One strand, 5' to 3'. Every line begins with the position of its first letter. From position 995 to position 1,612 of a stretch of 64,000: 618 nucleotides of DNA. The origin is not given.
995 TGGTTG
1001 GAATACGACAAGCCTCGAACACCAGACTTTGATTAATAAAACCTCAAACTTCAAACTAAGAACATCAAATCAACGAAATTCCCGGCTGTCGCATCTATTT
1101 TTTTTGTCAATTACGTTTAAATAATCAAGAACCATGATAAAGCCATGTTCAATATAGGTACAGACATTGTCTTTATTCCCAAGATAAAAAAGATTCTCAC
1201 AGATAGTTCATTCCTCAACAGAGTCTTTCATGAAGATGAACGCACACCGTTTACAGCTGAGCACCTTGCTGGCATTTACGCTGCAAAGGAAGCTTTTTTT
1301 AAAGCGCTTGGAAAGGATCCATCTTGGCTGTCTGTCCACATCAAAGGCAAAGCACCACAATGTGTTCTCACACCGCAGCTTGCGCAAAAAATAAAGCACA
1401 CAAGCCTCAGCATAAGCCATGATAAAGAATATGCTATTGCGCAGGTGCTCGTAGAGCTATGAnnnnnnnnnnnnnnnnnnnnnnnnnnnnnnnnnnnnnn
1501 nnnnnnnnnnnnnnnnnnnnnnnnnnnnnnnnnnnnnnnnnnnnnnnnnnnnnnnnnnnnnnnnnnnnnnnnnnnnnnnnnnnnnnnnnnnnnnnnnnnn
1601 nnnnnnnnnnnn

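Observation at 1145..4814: Bacterial-type acyl-carrier machinery in an archaeal context: AcpS, then an acyl-ACP-synthetase/carrier/PlsC fusion, then LipB octanoyltransferase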

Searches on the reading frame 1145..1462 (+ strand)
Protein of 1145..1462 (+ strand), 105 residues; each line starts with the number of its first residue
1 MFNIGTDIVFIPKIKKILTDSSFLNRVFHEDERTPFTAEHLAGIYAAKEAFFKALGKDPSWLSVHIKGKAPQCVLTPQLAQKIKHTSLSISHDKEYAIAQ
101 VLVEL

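Call 3: search_protein_families(library=pfam, proteins=[window:1145-1462:+], max_evalue=0.01)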
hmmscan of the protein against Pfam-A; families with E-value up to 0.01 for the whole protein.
window:1145-1462:+ (105 aa): 1 family
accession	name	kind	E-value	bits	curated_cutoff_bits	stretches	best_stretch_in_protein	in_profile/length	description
PF01648.25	ACPS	-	2.3e-10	40.9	25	1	4-99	2-109/111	4'-phosphopantetheinyl transferase superfamily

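Call 22: search_protein_families(library=ncbifam, proteins=[window:1145-1462:+], max_evalue=0.01)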
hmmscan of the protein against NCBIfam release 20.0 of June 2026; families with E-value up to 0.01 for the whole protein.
window:1145-1462:+ (105 aa): 13 families
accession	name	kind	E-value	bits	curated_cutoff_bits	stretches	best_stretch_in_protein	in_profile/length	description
TIGR00556.1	pantethn_trn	domain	1.3e-16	60.8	45.35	1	2-104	3-126/128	phosphopantetheine--protein transferase domain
TIGR00516.1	acpS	equivalog_domain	6.1e-13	49.1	59.8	1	2-104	3-121/125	holo-ACP synthase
NF000832.0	PRK00070.3-2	equivalog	9.5e-13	48.5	107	1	3-104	4-115/116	holo-ACP synthase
NF011253.0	PRK14659.1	equivalog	2.1e-12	47.7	156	1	2-103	3-119/123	holo-[acyl-carrier-protein] synthase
NF011256.0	PRK14662.1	equivalog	4.6e-12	46.4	150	1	3-104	4-118/123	4'-phosphopantetheinyl transferase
NF011250.0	PRK14656.1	equivalog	4.6e-11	42.9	175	1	2-104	3-124/126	holo-[acyl-carrier-protein] synthase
NF000831.0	PRK00070.3-1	equivalog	2.9e-10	40.1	124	1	2-104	4-128/130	holo-ACP synthase AcpS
NF011251.0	PRK14657.1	equivalog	6.4e-08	32.7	165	1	3-104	4-122/123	holo-[acyl-carrier-protein] synthase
NF011254.0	PRK14660.1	equivalog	1.1e-07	31.9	195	1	4-104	5-124/125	holo-[acyl-carrier-protein] synthase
NF011257.0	PRK14663.1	equivalog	1.3e-06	28.4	186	1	3-104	2-118/123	holo-[acyl-carrier-protein] synthase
NF011255.0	PRK14661.1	equivalog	0.00058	19.8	209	1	23-103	19-107/169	holo-[acyl-carrier-protein] synthase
NF000835.0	PRK00070.4-1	equivalog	0.0011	19.3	128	1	4-100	5-108/115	holo-ACP synthase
NF011252.0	PRK14658.1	equivalog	0.003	17.6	149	1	37-102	44-108/115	holo-ACP synthase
